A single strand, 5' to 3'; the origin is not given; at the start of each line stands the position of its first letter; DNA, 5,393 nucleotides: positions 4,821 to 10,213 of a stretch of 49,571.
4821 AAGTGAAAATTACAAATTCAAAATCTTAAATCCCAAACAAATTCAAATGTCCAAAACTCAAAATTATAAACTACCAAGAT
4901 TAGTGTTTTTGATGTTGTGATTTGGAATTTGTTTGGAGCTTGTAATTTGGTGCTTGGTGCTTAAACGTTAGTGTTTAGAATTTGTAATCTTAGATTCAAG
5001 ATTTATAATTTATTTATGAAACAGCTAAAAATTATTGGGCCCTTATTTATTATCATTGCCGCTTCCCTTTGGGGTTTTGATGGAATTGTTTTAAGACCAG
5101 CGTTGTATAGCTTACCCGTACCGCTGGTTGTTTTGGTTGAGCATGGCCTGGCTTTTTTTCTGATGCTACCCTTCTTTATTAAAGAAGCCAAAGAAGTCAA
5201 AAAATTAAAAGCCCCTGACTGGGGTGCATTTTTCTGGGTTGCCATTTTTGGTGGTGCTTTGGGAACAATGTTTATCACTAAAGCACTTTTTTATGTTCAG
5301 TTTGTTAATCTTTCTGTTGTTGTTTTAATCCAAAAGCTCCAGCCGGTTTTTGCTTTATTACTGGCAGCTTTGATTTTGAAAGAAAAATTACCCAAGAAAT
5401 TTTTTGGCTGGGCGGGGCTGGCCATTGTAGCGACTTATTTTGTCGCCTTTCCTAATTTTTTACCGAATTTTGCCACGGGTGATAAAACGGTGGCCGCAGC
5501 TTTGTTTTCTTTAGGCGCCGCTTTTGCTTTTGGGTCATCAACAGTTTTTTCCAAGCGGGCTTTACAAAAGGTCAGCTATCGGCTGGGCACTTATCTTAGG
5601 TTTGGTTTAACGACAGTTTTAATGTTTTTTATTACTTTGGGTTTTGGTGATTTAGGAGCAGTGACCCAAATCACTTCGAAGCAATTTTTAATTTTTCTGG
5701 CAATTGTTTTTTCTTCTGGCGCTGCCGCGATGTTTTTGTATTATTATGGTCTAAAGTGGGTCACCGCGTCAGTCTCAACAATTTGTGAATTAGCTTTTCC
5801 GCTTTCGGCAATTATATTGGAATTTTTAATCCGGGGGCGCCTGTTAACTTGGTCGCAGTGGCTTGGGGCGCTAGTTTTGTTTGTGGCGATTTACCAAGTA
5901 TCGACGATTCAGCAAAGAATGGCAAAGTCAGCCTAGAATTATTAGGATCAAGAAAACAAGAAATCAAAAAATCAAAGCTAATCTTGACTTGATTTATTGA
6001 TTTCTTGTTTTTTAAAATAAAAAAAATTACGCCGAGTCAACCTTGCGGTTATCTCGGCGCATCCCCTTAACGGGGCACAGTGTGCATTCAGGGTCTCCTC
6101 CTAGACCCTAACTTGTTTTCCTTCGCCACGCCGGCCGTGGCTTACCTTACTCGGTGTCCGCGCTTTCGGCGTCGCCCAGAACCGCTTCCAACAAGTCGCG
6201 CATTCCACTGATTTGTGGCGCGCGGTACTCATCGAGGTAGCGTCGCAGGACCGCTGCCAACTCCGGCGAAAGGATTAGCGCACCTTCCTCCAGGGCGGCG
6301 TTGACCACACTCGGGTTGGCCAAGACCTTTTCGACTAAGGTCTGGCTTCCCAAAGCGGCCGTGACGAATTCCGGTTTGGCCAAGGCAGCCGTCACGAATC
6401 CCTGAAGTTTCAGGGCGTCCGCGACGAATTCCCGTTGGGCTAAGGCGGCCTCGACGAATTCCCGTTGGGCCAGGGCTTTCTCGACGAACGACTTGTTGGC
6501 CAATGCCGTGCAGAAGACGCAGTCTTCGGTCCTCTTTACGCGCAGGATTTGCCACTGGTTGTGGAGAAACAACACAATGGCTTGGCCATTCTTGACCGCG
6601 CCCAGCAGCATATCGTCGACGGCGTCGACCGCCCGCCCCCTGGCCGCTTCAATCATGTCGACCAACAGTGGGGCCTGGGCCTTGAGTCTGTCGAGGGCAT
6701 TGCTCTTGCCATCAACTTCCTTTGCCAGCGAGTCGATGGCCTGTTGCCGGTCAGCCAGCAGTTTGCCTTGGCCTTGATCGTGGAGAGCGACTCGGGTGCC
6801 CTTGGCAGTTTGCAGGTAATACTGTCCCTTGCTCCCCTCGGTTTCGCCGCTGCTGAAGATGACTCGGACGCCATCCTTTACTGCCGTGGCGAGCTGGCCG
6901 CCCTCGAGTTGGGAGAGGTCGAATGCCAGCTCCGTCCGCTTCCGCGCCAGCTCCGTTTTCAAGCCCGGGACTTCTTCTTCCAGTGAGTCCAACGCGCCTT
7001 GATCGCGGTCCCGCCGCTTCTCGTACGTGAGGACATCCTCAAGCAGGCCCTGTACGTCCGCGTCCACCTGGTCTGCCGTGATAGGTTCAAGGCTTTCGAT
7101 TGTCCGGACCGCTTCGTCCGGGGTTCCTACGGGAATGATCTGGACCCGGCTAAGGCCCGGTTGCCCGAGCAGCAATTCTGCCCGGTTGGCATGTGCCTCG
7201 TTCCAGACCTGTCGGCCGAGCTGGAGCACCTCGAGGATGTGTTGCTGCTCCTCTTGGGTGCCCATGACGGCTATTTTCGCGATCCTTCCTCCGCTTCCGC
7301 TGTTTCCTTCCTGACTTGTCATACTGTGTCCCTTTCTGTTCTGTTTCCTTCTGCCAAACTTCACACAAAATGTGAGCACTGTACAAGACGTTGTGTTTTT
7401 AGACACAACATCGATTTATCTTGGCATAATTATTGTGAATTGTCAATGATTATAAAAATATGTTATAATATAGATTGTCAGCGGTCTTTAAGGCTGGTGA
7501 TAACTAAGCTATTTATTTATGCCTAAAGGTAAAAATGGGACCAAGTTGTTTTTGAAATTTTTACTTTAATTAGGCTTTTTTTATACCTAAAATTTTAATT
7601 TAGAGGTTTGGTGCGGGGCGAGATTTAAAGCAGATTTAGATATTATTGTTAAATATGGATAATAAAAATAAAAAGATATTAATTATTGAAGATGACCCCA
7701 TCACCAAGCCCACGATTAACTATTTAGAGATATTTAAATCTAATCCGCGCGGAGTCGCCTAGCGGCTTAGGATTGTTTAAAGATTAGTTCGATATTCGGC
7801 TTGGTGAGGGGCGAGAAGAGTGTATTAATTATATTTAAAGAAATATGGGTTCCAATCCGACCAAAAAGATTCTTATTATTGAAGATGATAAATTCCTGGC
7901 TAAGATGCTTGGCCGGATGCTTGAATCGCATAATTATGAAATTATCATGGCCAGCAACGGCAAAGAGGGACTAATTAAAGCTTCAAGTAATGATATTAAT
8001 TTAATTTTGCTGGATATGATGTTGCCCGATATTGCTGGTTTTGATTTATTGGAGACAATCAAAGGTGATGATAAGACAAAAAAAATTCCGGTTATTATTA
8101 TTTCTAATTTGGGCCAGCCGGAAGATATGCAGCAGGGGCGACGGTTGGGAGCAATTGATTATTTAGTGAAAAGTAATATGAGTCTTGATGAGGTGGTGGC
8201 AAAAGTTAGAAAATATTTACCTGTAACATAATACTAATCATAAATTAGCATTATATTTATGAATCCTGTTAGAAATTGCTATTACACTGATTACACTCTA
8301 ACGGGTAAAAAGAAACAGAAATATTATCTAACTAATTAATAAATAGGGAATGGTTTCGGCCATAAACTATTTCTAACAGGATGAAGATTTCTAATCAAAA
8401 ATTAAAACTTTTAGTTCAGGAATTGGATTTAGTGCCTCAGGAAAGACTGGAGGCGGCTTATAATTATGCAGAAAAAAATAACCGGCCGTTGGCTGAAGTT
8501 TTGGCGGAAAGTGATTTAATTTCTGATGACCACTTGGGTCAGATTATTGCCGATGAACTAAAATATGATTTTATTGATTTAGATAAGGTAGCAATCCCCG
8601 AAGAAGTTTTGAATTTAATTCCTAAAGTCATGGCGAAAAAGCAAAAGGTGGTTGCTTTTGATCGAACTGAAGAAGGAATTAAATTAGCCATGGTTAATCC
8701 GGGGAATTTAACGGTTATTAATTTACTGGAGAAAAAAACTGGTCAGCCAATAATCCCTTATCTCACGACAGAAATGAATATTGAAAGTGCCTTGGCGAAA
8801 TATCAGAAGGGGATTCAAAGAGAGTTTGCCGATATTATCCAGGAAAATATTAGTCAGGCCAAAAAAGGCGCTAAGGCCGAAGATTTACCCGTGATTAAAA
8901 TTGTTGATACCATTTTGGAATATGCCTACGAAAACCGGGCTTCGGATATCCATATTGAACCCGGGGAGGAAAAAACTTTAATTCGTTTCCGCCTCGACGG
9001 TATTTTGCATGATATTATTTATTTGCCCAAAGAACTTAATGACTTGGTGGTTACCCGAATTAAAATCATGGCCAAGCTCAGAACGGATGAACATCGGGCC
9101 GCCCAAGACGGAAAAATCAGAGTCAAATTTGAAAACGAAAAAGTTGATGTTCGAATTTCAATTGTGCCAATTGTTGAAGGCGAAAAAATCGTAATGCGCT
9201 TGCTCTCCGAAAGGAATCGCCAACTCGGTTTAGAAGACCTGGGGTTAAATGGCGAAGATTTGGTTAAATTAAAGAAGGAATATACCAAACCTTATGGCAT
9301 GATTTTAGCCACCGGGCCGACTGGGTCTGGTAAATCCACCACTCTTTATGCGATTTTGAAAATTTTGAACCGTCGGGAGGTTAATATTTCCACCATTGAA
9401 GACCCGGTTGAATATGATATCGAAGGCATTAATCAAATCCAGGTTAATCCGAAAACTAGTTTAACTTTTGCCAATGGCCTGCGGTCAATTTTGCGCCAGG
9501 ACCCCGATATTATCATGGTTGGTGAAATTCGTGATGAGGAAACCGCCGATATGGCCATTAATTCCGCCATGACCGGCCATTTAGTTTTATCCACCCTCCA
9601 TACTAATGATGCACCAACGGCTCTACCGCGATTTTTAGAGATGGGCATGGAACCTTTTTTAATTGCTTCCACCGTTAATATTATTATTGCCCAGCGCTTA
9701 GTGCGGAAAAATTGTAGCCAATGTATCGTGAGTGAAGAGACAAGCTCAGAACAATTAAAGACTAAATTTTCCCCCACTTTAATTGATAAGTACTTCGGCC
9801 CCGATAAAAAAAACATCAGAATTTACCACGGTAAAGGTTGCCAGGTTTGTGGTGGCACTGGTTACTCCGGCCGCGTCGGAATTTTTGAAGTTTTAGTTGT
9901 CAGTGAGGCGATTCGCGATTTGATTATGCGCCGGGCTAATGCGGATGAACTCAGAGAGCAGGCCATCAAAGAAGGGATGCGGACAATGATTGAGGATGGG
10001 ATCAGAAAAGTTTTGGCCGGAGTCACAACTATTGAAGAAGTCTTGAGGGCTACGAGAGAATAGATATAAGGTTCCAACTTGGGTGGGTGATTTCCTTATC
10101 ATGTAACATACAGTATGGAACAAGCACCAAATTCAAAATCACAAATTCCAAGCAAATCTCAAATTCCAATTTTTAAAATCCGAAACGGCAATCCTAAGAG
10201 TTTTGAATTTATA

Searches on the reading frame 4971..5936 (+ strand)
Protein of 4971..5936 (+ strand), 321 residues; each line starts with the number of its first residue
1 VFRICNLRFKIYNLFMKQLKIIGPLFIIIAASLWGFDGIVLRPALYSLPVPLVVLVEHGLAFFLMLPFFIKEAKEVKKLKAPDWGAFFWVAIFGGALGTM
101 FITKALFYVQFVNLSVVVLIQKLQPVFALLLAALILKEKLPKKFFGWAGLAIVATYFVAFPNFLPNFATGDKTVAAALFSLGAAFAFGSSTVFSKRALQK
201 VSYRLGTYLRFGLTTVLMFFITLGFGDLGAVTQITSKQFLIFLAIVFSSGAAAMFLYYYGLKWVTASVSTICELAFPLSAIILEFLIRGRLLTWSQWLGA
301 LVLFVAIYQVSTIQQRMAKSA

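Call 63: search_protein_families(library=pfam, proteins=[window:4971-5936:+], max_evalue=0.0001)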
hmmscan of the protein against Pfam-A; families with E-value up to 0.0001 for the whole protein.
window:4971-5936:+ (321 aa): 1 family
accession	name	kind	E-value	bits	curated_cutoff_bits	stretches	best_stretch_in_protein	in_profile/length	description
PF00892.27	EamA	-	2.5e-31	109.2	28.2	2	176-311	3-134/135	EamA-like transporter family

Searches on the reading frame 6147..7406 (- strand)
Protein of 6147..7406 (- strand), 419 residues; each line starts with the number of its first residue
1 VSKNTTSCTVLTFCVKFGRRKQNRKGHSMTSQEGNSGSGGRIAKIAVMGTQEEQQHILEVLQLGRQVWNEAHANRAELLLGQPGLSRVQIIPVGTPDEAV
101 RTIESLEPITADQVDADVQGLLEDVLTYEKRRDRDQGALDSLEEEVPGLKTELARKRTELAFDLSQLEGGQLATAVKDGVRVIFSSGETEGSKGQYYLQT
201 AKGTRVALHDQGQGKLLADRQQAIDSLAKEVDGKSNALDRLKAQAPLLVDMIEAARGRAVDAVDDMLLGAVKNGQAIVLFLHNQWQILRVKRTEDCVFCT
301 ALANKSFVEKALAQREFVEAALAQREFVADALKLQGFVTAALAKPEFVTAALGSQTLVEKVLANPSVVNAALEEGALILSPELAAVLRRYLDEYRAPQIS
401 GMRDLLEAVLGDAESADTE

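Call 6: search_protein_families(library=pfam, proteins=[window:6147-7406:-], max_evalue=0.001)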
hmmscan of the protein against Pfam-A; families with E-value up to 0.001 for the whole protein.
window:6147-7406:- (419 aa): 0 families

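Call 68: search_protein_families(library=pfam, proteins=[window:6147-7406:-], max_evalue=0.01)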
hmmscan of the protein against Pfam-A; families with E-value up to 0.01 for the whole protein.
window:6147-7406:- (419 aa): 0 families

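Call 102: search_solved_structures(query=window:6147-7406:-, max_evalue=0.01)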
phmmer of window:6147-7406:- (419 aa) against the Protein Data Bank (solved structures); distinct sequences matched with E-value up to 0.01: 0.

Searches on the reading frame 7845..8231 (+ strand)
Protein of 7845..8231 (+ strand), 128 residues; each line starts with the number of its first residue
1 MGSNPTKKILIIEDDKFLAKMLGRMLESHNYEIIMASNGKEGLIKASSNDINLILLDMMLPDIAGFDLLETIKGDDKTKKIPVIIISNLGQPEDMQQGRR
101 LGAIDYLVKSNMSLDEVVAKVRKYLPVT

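Call 63: search_protein_families(library=pfam, proteins=[window:7845-8231:+], max_evalue=0.0001)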
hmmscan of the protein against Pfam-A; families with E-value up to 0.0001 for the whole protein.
window:7845-8231:+ (128 aa): 1 family
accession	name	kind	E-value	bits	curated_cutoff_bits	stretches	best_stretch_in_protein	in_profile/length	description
PF00072.30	Response_reg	-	7.9e-23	81.2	30.2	1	9-121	1-110/111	Response regulator receiver domain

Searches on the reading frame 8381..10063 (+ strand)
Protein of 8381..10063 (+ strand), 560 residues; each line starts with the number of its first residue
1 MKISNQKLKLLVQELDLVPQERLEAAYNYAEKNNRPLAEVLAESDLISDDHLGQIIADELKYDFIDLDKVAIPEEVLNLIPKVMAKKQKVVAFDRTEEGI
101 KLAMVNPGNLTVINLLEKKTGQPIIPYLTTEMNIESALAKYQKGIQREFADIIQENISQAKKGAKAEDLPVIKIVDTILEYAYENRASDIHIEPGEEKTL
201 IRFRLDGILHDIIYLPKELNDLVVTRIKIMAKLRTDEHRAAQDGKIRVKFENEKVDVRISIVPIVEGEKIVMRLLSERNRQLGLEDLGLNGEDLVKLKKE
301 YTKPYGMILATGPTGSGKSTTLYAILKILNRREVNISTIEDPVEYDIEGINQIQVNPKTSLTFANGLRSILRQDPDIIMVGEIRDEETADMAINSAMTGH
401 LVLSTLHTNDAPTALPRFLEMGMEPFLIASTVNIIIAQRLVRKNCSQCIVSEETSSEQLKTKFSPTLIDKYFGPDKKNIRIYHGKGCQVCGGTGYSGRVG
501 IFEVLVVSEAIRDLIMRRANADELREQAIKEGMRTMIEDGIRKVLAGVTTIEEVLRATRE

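Call 63: search_protein_families(library=pfam, proteins=[window:8381-10063:+], max_evalue=0.0001)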
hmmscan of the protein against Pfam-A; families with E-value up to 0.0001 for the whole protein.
window:8381-10063:+ (560 aa): 2 families
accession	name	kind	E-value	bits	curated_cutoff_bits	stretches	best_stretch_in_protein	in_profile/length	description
PF00437.27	T2SSE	-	7.6e-133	443.2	24.9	1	166-556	3-370/370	Type II/IV secretion system protein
PF05157.20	MshEN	-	4.4e-14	52.7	23.1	1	61-144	2-86/90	MshEN domain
